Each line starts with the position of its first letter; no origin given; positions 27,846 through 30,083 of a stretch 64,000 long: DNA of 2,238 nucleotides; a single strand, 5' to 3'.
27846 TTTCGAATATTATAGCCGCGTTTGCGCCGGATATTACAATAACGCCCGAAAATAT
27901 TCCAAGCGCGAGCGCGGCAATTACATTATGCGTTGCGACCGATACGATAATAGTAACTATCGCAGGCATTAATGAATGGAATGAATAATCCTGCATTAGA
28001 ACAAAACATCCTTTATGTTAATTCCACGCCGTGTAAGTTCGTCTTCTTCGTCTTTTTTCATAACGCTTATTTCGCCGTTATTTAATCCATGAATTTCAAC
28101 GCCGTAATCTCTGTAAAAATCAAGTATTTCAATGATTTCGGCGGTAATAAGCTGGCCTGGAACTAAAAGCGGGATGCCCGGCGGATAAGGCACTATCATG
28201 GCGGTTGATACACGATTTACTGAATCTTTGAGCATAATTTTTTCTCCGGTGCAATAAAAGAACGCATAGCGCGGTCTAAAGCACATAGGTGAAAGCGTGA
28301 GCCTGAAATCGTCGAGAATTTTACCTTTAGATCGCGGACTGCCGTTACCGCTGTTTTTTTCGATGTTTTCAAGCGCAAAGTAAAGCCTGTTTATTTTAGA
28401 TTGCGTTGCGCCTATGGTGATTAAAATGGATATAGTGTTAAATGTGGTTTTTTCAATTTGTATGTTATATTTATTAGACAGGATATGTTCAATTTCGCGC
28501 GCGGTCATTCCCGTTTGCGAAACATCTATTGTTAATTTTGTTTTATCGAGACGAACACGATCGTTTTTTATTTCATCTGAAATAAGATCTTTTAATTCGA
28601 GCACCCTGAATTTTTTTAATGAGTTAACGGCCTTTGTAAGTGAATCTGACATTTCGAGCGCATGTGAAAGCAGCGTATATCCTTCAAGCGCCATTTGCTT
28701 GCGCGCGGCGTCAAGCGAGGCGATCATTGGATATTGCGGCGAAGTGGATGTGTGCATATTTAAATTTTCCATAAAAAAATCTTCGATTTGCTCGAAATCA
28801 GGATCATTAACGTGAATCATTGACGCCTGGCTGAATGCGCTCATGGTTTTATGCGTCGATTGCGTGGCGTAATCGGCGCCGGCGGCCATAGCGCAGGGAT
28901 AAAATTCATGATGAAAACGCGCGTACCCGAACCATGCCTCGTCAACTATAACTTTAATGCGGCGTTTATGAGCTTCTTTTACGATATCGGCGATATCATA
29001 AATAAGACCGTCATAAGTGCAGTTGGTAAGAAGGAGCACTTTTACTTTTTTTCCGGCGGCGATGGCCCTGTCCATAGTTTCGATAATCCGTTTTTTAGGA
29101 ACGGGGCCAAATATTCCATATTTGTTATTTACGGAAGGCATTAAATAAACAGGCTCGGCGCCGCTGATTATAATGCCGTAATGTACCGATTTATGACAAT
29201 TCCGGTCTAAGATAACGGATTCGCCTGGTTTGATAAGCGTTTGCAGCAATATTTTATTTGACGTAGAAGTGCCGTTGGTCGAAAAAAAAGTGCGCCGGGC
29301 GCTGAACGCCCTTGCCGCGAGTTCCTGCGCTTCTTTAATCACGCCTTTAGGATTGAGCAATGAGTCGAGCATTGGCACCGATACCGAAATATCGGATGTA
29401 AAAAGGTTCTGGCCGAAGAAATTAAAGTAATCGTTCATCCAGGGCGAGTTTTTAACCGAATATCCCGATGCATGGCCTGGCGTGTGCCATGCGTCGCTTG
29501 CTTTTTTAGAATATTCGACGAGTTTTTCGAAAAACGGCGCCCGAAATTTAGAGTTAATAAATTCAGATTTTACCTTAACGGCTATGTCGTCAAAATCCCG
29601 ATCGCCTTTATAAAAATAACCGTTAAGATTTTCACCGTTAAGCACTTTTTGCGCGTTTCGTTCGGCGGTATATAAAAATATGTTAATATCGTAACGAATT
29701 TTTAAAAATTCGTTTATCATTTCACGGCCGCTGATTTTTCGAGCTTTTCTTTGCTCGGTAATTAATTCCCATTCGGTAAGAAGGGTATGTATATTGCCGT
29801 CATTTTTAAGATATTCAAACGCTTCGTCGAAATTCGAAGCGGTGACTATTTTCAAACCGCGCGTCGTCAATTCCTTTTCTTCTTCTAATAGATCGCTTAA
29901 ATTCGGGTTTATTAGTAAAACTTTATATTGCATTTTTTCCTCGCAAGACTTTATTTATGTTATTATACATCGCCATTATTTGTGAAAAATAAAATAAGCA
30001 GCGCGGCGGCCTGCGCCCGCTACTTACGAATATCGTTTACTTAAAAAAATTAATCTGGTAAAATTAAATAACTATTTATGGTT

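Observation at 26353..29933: Amino-acid decarboxylase translationally coupled to an NhaC-family antiporter instead of an APC-family exchanger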

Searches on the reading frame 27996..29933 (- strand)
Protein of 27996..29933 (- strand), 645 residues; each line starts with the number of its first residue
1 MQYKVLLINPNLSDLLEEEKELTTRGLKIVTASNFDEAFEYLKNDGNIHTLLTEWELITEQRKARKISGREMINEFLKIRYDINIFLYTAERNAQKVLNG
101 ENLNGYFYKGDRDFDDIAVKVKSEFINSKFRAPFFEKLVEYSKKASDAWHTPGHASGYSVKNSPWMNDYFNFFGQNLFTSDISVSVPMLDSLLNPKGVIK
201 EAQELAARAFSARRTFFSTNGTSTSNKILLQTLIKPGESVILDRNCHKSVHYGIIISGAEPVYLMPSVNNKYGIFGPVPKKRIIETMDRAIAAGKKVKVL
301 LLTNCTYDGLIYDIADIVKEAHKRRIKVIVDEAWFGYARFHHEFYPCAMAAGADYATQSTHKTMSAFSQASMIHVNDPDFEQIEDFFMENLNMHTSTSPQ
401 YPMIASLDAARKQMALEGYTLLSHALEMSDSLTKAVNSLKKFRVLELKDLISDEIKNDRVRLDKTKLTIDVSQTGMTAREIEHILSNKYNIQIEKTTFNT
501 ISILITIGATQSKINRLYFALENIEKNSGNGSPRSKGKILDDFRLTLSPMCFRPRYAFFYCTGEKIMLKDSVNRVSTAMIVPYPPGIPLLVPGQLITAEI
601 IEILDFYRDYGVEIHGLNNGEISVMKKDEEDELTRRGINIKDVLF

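Call 3: search_protein_families(library=pfam, proteins=[window:27996-29933:-], max_evalue=0.01)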
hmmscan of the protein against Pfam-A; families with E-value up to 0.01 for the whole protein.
window:27996-29933:- (645 aa): 8 families
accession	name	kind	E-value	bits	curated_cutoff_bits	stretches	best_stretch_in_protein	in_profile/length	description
PF01276.26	OKR_DC_1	-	9.9e-103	344.5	27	1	133-513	2-417/417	Orn/Lys/Arg decarboxylase, major domain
PF03711.20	OKR_DC_1_C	-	1.8e-08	35.2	24.2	1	562-608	62-111/132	Orn/Lys/Arg decarboxylase, C-terminal domain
PF00155.27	Aminotran_1_2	-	1.3e-06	28.3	19.7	1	201-445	46-298/361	Aminotransferase class I and II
PF01212.27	Beta_elim_lyase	-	1.5e-06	28.2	27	1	201-366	36-203/288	Beta-eliminating lyase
PF03709.21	OKR_DC_1_N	-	0.0009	19.9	29.3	1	20-122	11-105/111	Orn/Lys/Arg decarboxylase, N-terminal domain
PF01053.26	Cys_Met_Meta_PP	-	0.0016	17.5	27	1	211-364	66-200/381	Cys/Met metabolism PLP-dependent enzyme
PF00266.25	Aminotran_5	-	0.0027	17.2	21.5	0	201-364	47-203/371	Aminotransferase class-V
PF00282.25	Pyridoxal_deC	-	0.0063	15.7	27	0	302-422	209-327/375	Pyridoxal-dependent decarboxylase conserved domain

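Call 4: search_protein_families(library=ncbifam, proteins=[window:27996-29933:-], max_evalue=0.01)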
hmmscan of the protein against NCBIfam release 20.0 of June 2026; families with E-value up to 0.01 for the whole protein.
window:27996-29933:- (645 aa): 8 families
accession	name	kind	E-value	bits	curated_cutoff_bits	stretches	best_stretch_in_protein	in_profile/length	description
NF011928.0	PRK15399.1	subfamily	3.9e-82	276.6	968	2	16-440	20-443/713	lysine decarboxylase LdcC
NF011929.0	PRK15400.1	subfamily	7e-75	252.7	1056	2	19-440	23-443/714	lysine decarboxylase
NF011603.0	PRK15029.1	equivalog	3.7e-74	250.4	1167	1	21-437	28-463/756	arginine decarboxylase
NF010092.0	PRK13578.1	subfamily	7.8e-58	196.3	794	1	71-427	46-426/720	ornithine decarboxylase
TIGR04301.1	ODC_inducible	exception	1.4e-54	185.5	1310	1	71-427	46-426/719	ornithine decarboxylase SpeF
TIGR04318.1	lacto_ODC_hypo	hypoth_equivalog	3.8e-40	137.9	950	1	129-419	88-399/695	putative ornithine decarboxylase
NF006810.0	PRK09331.1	subfamily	8.8e-07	28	301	1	218-377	85-237/397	Sep-tRNA:Cys-tRNA synthetase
TIGR02539.1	SepCysS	equivalog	1.6e-06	27.4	365.25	1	214-377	67-223/370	O-phospho-L-seryl-tRNA:Cys-tRNA synthase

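Call 11: search_solved_structures(query=window:27996-29933:-, show_alignments=1)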
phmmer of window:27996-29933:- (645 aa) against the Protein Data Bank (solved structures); distinct sequences matched with E-value up to 0.001: 19.
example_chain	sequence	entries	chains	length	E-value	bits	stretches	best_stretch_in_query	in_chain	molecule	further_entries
9n0o_A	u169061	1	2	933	3.9e-89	302.9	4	78-339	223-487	Probable amino acid decarboxylase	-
9n0n_A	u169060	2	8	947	4.2e-89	302.8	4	78-339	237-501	Probable amino acid decarboxylase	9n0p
6q6i_A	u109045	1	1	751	1.6e-77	264.5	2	130-436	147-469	Biodegradative arginine decarboxylase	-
9e0m_A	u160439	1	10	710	2.9e-67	230.7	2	95-437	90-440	Lysine decarboxylase, inducible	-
9e0o_A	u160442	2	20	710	3.6e-67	230.3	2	95-437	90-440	Lysine decarboxylase, inducible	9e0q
5fkx_A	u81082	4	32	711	1.4e-65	225.1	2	73-439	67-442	LYSINE DECARBOXYLASE, INDUCIBLE | Inducible lysine decarboxylase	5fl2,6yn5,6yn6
5fkz_E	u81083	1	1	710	1.5e-65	224.9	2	17-439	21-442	LYSINE DECARBOXYLASE, CONSTITUTIVE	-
3n75_A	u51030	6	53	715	1.6e-65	224.9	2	73-439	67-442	Lysine decarboxylase, inducible | Inducible lysine decarboxylase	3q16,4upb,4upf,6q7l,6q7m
6y3x_A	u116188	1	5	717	1e-64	222.2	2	102-430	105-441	Lysine decarboxylase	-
5xx1_A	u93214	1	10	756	1.4e-61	211.9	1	22-430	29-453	Arginine decarboxylase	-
2vyc_A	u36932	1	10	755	6.7e-60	206.3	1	22-430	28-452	BIODEGRADATIVE ARGININE DECARBOXYLASE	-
7p9b_A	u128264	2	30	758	7.4e-60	206.2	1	21-415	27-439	Biodegradative arginine decarboxylase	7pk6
1ord_A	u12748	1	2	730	2.1e-37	132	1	127-422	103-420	ORNITHINE DECARBOXYLASE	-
1c4k_A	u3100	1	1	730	4.1e-37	131.1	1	127-422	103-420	PROTEIN (ORNITHINE DECARBOXYLASE)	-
9lkg_C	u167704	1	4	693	1.1e-32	116.4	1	131-408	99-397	Ornithine decarboxylase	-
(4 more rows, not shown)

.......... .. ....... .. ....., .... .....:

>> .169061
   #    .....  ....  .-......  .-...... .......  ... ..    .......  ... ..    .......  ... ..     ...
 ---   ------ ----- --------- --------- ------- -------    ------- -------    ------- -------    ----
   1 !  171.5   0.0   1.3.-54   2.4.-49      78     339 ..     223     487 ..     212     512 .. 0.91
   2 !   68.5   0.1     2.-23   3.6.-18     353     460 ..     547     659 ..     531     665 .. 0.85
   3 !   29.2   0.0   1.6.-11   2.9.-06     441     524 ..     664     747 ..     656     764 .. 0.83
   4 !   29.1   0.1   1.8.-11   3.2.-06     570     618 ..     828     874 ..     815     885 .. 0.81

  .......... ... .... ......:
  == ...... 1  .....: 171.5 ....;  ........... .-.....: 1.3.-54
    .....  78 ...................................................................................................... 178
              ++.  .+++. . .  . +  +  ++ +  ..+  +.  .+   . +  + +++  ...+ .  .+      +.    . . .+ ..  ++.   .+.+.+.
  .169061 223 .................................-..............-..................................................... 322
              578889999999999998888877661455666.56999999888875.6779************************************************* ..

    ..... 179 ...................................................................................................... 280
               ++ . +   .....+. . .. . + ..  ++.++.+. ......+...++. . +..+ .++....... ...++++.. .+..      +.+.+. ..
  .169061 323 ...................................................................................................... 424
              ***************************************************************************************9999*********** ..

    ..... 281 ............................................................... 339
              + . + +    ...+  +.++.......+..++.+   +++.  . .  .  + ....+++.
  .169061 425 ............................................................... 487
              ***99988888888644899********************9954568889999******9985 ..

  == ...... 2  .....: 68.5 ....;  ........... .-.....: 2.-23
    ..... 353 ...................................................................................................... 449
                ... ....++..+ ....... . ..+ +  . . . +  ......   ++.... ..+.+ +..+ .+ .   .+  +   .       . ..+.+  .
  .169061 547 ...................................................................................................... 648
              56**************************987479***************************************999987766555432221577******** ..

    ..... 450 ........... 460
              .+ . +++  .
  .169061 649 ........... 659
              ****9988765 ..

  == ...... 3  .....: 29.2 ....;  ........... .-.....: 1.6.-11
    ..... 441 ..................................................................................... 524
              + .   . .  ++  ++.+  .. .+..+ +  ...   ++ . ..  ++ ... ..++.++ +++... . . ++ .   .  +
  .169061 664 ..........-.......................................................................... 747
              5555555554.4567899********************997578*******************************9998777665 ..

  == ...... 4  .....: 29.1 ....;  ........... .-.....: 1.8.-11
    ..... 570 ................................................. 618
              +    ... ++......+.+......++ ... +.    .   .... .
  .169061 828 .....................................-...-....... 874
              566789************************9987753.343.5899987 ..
